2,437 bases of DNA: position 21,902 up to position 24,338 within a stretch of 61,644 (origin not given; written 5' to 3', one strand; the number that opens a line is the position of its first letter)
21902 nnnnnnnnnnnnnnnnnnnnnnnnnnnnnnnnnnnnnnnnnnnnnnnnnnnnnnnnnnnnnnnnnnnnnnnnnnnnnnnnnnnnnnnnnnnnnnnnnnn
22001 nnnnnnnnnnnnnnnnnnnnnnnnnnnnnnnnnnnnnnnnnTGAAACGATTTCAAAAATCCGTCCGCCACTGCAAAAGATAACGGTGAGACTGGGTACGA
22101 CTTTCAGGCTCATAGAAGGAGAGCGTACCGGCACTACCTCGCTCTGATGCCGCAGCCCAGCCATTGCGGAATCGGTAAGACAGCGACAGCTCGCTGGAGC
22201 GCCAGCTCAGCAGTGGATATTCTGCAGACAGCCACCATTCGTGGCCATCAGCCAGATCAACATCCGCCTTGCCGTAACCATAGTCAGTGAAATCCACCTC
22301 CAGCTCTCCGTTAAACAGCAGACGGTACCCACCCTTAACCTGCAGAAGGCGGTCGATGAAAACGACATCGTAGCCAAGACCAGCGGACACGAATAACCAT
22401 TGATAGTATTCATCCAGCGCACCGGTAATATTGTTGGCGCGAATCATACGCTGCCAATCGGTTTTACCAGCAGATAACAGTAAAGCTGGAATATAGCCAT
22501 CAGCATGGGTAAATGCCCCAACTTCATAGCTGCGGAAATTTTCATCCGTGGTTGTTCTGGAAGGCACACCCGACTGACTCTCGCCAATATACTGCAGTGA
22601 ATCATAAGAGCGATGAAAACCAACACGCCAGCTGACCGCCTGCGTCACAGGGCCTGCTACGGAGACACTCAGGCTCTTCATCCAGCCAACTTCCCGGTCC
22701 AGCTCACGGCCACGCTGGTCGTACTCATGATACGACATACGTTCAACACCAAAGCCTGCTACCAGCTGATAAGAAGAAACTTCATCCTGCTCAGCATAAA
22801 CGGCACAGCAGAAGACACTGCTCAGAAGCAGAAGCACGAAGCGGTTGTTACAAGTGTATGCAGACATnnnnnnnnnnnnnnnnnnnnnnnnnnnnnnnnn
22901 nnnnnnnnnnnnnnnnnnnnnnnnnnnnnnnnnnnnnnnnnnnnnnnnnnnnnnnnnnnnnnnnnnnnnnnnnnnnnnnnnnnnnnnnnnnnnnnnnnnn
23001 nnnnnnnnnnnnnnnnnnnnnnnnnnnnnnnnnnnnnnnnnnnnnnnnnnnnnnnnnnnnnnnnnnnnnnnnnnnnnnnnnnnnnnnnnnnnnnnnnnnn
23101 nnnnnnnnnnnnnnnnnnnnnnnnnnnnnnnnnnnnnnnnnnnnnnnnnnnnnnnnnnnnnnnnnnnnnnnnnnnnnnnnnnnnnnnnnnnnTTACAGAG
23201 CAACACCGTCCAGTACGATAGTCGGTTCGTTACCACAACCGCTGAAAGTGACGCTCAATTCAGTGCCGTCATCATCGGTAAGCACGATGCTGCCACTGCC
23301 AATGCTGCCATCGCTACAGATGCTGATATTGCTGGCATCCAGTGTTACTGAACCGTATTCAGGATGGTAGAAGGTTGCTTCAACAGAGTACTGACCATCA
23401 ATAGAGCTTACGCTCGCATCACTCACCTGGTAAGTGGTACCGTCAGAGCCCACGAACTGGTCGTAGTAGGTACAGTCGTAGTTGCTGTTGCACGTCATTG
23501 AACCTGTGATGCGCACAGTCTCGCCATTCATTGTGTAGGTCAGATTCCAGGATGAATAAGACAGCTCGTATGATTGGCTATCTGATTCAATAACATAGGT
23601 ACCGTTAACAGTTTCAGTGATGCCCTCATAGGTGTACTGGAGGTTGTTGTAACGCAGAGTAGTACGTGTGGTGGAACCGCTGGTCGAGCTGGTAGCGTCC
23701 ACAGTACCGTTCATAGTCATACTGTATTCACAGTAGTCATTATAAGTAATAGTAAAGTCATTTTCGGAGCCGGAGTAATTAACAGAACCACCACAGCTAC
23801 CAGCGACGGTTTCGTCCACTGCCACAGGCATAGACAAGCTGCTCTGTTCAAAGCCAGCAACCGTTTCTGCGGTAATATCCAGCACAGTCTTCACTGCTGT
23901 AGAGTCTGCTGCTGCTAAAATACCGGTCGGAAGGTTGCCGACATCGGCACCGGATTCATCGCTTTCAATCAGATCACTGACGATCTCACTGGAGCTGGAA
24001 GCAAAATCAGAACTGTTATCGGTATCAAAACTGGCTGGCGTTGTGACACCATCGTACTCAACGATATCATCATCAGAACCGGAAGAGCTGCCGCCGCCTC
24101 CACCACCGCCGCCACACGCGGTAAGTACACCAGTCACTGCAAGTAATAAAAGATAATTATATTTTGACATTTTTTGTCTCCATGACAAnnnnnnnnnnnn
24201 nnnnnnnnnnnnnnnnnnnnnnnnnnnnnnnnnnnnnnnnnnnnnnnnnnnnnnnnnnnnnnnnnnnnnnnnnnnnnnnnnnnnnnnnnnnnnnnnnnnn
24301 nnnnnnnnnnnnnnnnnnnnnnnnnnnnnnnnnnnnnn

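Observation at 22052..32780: Tandem array of five paralogous, extremely acidic, Cys-stapled lipoproteins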

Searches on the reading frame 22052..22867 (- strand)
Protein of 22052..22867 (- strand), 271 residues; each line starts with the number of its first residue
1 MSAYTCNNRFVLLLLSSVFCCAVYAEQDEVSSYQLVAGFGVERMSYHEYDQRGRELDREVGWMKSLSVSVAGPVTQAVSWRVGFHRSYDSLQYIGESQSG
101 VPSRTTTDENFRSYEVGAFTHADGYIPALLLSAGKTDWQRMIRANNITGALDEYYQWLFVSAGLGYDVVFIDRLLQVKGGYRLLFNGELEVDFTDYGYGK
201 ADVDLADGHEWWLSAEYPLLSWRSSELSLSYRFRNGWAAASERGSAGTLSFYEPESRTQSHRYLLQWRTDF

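Call 3: search_protein_families(library=pfam, proteins=[window:22052-22867:-], max_evalue=1)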
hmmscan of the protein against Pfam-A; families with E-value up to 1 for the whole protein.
window:22052-22867:- (271 aa): 0 families

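Call 4: search_protein_families(library=ncbifam, proteins=[window:22052-22867:-], max_evalue=1)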
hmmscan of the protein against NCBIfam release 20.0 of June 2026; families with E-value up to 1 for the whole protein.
window:22052-22867:- (271 aa): 0 families

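Call 41: find_homologous_proteins(query=window:22052-22867:-, max_evalue=0.001)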
Query window:22052-22867:- (271 aa): 4 proteins with E <= 0.001 among 1727 candidates.
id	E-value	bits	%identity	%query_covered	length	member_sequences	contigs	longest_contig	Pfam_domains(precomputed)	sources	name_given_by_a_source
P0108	3.6e-180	615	100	100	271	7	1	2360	-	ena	-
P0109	1.5e-85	305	51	99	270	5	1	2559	-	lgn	-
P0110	8.1e-78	280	50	99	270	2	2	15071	-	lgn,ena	-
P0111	8.3e-68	247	46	96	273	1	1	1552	-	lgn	-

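Call 52: find_homologous_proteins(query=A6, max_evalue=0.001)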
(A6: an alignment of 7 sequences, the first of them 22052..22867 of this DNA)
Query A6 (7 sequences) (271 aa, profile of the alignment): 5 proteins with E <= 0.001 among 8000 candidates.
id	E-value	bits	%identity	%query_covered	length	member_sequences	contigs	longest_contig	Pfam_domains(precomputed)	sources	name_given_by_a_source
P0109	1.3e-127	443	51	99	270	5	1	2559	-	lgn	-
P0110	7.3e-124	430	50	99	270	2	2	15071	-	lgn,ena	-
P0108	4.5e-119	415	100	100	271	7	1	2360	-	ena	-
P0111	4.1e-117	408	46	96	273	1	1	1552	-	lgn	-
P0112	2.3e-93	330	26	72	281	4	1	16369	-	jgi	-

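Call 65: predict_structure(alignment_id=A7)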
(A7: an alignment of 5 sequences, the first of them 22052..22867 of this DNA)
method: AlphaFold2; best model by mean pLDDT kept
length: 271 residues; sequences in the alignment: 5
mean_pLDDT: 84.9   pTM: 0.79
mean pLDDT of the five models: 84.9, 83.6, 64.0, 62.9, 52.8
residues with pLDDT >= 90: 157; 70-90: 74; 50-70: 11; < 50: 29
segments of 3 or more residues with pLDDT < 50: 1-29
pLDDT, mean of each block of 10 residues (from residue 1): 37 45 41 90 94 88 97 88 96 74 85 95 83 96 80 95 91 90 96 85 93 95 93 96 80 93 97 84
secondary structure, 60 per line:
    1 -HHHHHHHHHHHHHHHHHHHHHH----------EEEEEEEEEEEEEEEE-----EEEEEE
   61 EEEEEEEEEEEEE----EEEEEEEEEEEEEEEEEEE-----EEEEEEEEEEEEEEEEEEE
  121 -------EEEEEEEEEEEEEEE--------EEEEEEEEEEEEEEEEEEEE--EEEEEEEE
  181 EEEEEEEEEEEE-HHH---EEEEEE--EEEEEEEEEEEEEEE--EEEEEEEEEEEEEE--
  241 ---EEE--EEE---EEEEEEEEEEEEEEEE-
elements in order: H2-23 E34-49 E55-73 E78-96 E102-120 E128-142 E151-170 E173-192 E200-205 E208-222 E225-238 E244-246 E249-251 E255-270

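Call 69: fold_search(model_id=the predicted structure, library=pdb)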
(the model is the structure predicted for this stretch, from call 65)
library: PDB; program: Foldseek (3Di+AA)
matches with E <= 10: 826; with E <= 0.001: 105
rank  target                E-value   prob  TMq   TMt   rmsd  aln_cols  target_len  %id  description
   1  1k24                  7.1e-08  1.00  0.55  0.59   6.8       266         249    9  Crystal Structure of the OpcA Outer Membrane Adhesin/Invasin from Neisseria meningitidis (released 2002-03-27)
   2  2x4m_A                1.0e-07  1.00  0.60  0.56   5.9       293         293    7  Yersinia Pestis Plasminogen Activator Pla (released 2010-07-28)
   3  2vdf                  1.6e-07  1.00  0.53  0.61   5.7       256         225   13  Structure of the OpcA adhesion from Neisseria meningitidis determined by crystallization from the cubic mesophase (released 2007-10-23)
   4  2r4p_A                2.1e-07  1.00  0.33  0.24  13.7       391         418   10  Crystal structure of the long-chain fatty acid transporter FadL mutant G212E (released 2008-09-16)
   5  2x4m_C                2.2e-07  1.00  0.56  0.52   6.2       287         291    8  Yersinia Pestis Plasminogen Activator Pla (released 2010-07-28)
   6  2x55                  2.4e-07  1.00  0.55  0.54   6.4       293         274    8  Yersinia Pestis Plasminogen Activator Pla (Native) (released 2010-07-28)
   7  1t16_A                2.8e-07  1.00  0.31  0.23  13.9       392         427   10  Crystal structure of the bacterial fatty acid transporter FadL from Escherichia coli (released 2004-06-15)
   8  3dwo                  3.1e-07  1.00  0.30  0.22  15.2       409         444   11  Crystal structure of a Pseudomonas aeruginosa FadL homologue (released 2008-12-16)
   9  3dwn_A                3.2e-07  1.00  0.33  0.26  12.8       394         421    9  Crystal structure of the long-chain fatty acid transporter FadL mutant A77E/S100R (released 2008-12-16)
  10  4dcb_A                3.8e-07  1.00  0.52  0.51   6.4       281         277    8  Y. pestis Plasminogen Activator Pla in Complex with Human Plasminogen Activation Loop Peptide ALP11 (released 2012-06-06)
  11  2r4o_A                4.2e-07  1.00  0.34  0.24  14.0       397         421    9  Crystal structure of the long-chain fatty acid transporter FadL mutant delta NPA (released 2008-09-16)
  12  2x56                  4.6e-07  1.00  0.54  0.54   6.6       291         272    9  Yersinia Pestis Plasminogen Activator Pla (Native) (released 2010-07-28)
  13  2x4m_B                4.9e-07  1.00  0.57  0.55   6.1       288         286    8  Yersinia Pestis Plasminogen Activator Pla (released 2010-07-28)
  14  1i78_A                5.1e-07  1.00  0.63  0.58   6.2       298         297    8  CRYSTAL STRUCTURE OF OUTER MEMBRANE PROTEASE OMPT FROM ESCHERICHIA COLI (released 2001-10-03)
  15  9a34_MODEL_1_A        5.4e-07  1.00  0.62  0.55   5.6       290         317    9  Model of E. coli OmpT by in-cell photo-crosslinking MS and deep learning (released 2023-02-24)
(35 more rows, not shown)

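Call 96: search_protein_families(library=padloc, proteins=[window:22052-22867:-], max_evalue=0.01)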
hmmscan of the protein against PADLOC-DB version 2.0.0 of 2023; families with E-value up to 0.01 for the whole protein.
window:22052-22867:- (271 aa): 0 families

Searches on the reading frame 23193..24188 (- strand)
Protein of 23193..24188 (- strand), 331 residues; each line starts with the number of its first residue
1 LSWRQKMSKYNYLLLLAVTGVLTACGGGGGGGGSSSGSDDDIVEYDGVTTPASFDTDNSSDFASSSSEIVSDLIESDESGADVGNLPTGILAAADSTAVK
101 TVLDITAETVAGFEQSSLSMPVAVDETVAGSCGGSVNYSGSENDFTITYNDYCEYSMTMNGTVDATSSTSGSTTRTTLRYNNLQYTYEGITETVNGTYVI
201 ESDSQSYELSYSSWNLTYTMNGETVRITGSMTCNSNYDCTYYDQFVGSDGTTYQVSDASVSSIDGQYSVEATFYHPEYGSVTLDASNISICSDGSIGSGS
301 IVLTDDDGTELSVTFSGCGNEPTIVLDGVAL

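Call 3: search_protein_families(library=pfam, proteins=[window:23193-24188:-], max_evalue=1)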
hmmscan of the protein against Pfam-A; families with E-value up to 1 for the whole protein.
window:23193-24188:- (331 aa): 5 families
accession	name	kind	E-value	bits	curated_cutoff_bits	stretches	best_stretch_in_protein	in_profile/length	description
PF18830.6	LPD16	-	0.015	15.4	27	1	232-262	20-51/82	Large polyvalent protein-associated domain 16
PF25548.1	DUF7926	-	0.047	14.2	33.5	1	170-254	58-150/181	Domain of unknown function (DUF7926)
PF10904.13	DUF2694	-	0.062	13.8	22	1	80-129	38-87/97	Protein of unknown function (DUF2694)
PF04526.18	DUF568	-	0.14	13.4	25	0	196-236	20-61/100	Protein of unknown function (DUF568)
PF25099.1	GOLD_PATL1_C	-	0.28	11.5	34.5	1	236-288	26-80/85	Patellin-1-like, C-terminal GOLD domain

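Call 4: search_protein_families(library=ncbifam, proteins=[window:23193-24188:-], max_evalue=1)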
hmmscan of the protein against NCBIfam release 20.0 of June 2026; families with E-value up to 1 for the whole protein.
window:23193-24188:- (331 aa): 2 families
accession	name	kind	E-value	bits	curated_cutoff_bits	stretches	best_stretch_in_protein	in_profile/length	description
NF047847.2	SS_mature_LptM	equivalog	0.028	14.5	27.7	1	10-26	7-21/31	LPS translocon maturation chaperone LptM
NF058595.1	invert_tail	domain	0.12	12.8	37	1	12-35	59-82/113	lipo-invert putative C-terminal anchoring domain-containing protein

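Call 25: search_protein_families(library=pfam, alignment_id=A3, max_evalue=0.01)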
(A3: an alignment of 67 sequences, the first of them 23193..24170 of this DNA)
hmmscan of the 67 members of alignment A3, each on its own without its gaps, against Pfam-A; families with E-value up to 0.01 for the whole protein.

A. member 1, window:23193-24170:- (325 aa): 0 families

B. families by the number of members that match (of 67 scanned): 5 families
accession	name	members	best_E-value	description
PF24381.1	DUF7537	1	0.00021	Family of unknown function (DUF7537)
PF20919.3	DHU1_N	1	0.0035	DWD hypersensitive to UV-B 1, N-terminal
PF17963.7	Big_9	1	0.0036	Bacterial Ig domain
PF14534.12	DUF4440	1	0.0054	Domain of unknown function (DUF4440)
PF01828.24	Peptidase_A4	1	0.0092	Peptidase A4 family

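Call 26: search_solved_structures(query=A3, max_evalue=1)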
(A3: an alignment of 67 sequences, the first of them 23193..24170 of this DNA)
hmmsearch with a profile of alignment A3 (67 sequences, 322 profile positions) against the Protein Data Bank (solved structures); distinct sequences matched with E-value up to 1: 14.
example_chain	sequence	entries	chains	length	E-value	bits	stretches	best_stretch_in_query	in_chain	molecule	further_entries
3pmq_A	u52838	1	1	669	7e-05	25.5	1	7-140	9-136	Decaheme cytochrome c MtrF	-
3vxb_A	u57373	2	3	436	0.018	17.6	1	11-66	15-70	Putative sugar-binding lipoprotein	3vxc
4gd5_A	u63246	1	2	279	0.043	16.4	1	7-67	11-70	Phosphate ABC transporter, phosphate-binding protein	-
23px_A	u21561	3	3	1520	0.075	15.6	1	6-36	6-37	Putative lipoprotein AcfD homolog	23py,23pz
4peu_A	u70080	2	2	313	0.084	15.4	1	3-61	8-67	Uncharacterized protein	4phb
5ydk_A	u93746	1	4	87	0.45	13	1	57-126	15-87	E3 ubiquitin-protein ligase RNF168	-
8art_A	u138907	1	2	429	0.48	12.9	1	8-32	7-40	Putative secreted maltose-binding protein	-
7mbz_E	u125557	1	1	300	0.54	12.7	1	1-32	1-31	Lipoprotein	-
7e7m_A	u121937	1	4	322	0.8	12.2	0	1-70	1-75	D-ribose ABC transporter substrate-binding protein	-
1y2q_A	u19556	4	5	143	0.93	12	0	46-125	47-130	Threonyl-tRNA synthetase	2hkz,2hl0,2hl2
2hl1_A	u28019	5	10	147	0.94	12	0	46-125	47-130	Threonyl-tRNA synthetase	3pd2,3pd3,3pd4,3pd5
28lk_A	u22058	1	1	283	0.97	11.9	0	7-32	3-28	complement-inhibiting protein ChiB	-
6ysq_C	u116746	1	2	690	0.98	11.9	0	67-175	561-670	Complement C4-A alpha chain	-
5jtw_B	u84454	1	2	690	0.98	11.9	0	67-175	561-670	Complement C4-A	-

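Call 30: find_related_loci(query=A4, collection=genome_contigs, flank=10000)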
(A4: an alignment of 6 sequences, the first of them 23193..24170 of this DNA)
Query A4 (325 aa) in genome_contigs; peptide patterns used: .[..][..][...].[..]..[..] (x = any residue, [..] = any of these).
27 stretches matched a pattern; 1 encode a relative of the query (tblastn E <= 1e-3); 1 distinct loci.
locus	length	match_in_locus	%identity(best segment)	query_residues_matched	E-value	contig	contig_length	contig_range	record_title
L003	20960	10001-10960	41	1-324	5e-61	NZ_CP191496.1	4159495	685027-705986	Thalassolituus sp. LLYu03 chromosome, complete genome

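Call 35: predict_structure(alignment_id=A3)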
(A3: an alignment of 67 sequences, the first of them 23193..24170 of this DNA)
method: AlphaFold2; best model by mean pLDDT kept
length: 325 residues; sequences in the alignment: 67
mean_pLDDT: 84.4   pTM: 0.77
mean pLDDT of the five models: 84.4, 83.9, 83.3, 82.8, 82.6
residues with pLDDT >= 90: 231; 70-90: 17; 50-70: 41; < 50: 36
segments of 3 or more residues with pLDDT < 50: 1-3, 7-9, 14-16, 22-27, 29-31, 81-91
pLDDT, mean of each block of 10 residues (from residue 1): 47 49 45 77 98 98 95 66 38 54 61 63 96 93 96 96 95 96 94 93 93 91 93 93 95 95 98 98 97 98 98 98 94
secondary structure, 60 per line:
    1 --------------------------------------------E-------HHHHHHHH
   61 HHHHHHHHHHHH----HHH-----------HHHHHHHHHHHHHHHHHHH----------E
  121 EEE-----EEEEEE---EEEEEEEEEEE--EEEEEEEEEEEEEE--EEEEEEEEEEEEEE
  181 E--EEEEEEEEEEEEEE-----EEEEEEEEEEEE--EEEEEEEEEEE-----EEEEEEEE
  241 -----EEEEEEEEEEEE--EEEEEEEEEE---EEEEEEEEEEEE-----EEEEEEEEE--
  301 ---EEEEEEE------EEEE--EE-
elements in order: H53-72 H91-109 E120-123 E129-134 E138-148 E151-164 E167-181 E184-197 E203-214 E217-227 E233-240 E246-257 E260-269 E273-284 E290-298 E304-310 E317-320

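Call 39: fold_search(model_id=the predicted structure, library=pdb)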
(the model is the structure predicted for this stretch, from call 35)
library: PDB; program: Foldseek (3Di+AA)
matches with E <= 10: 489; with E <= 0.001: 0
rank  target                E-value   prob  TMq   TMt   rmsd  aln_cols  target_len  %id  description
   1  8t24                  2.6e-02  0.28  0.15  0.11  18.4       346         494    9  Crystal Structure of Porphyromonas gingivalis Sialidase (PG_0352)- Fructose bound in CBM (released 2023-10-04)
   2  6mly_B                9.1e-02  0.15  0.12  0.06  19.7       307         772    9  Bifunctional GH43-CE Bacteroides eggerthii, BACEGG_01304 (released 2019-10-02)
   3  6mly_C                1.2e-01  0.12  0.12  0.06  22.1       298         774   10  Bifunctional GH43-CE Bacteroides eggerthii, BACEGG_01304 (released 2019-10-02)
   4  6q4x_A                1.3e-01  0.09  0.13  0.13  22.6       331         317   10  Structure of MPT-2, a GDP-Man-dependent mannosyltransferase from Leishmania mexicana (released 2019-09-18)
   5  2j04_C                1.3e-01  0.14  0.14  0.09  17.7       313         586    7  The tau60-tau91 subcomplex of yeast transcription factor IIIC (released 2006-10-23)
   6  6q4z_B                1.4e-01  0.15  0.15  0.15  16.5       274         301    9  Structure of an inactive variant (D94N) of MPT-2, a GDP-Man-dependent mannosyltransferase from Leishmania mexicana, in (released 2019-09-25)
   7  6kwu                  1.4e-01  0.12  0.14  0.17  16.7       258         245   11  A Crystal Structure of OspA mutant (released 2020-09-09)
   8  6q4z_A                1.6e-01  0.12  0.14  0.14  17.6       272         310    9  Structure of an inactive variant (D94N) of MPT-2, a GDP-Man-dependent mannosyltransferase from Leishmania mexicana, in (released 2019-09-25)
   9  9g2h_A                1.6e-01  0.12  0.13  0.04  20.7       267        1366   12  Mouse Teneurin2 dimer variant A1B0 (released 2026-01-21)
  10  6cmx_A                1.6e-01  0.11  0.12  0.04  22.4       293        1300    8  Human Teneurin 2 extra-cellular region (released 2018-07-25)
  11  2j04_A                1.6e-01  0.11  0.13  0.09  18.4       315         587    7  The tau60-tau91 subcomplex of yeast transcription factor IIIC (released 2006-10-23)
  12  2oy1                  1.8e-01  0.16  0.16  0.19  16.8       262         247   11  The crystal structure of OspA mutant (released 2007-12-11)
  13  7fdd_A                1.8e-01  0.14  0.12  0.15  16.4       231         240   15  A Crystal structure of OspA mutant (released 2022-07-20)
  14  6q4x_B                1.9e-01  0.10  0.14  0.15  21.8       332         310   10  Structure of MPT-2, a GDP-Man-dependent mannosyltransferase from Leishmania mexicana (released 2019-09-18)
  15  4yhc_A                1.9e-01  0.10  0.13  0.10  18.5       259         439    9  Crystal structure of the WD40 domain of SCAP from fission yeast (released 2015-04-01)
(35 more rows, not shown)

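Call 96: search_protein_families(library=padloc, proteins=[window:23193-24170:-], max_evalue=0.01)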
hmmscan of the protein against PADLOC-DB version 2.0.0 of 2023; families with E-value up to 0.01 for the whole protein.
window:23193-24170:- (325 aa): 0 families
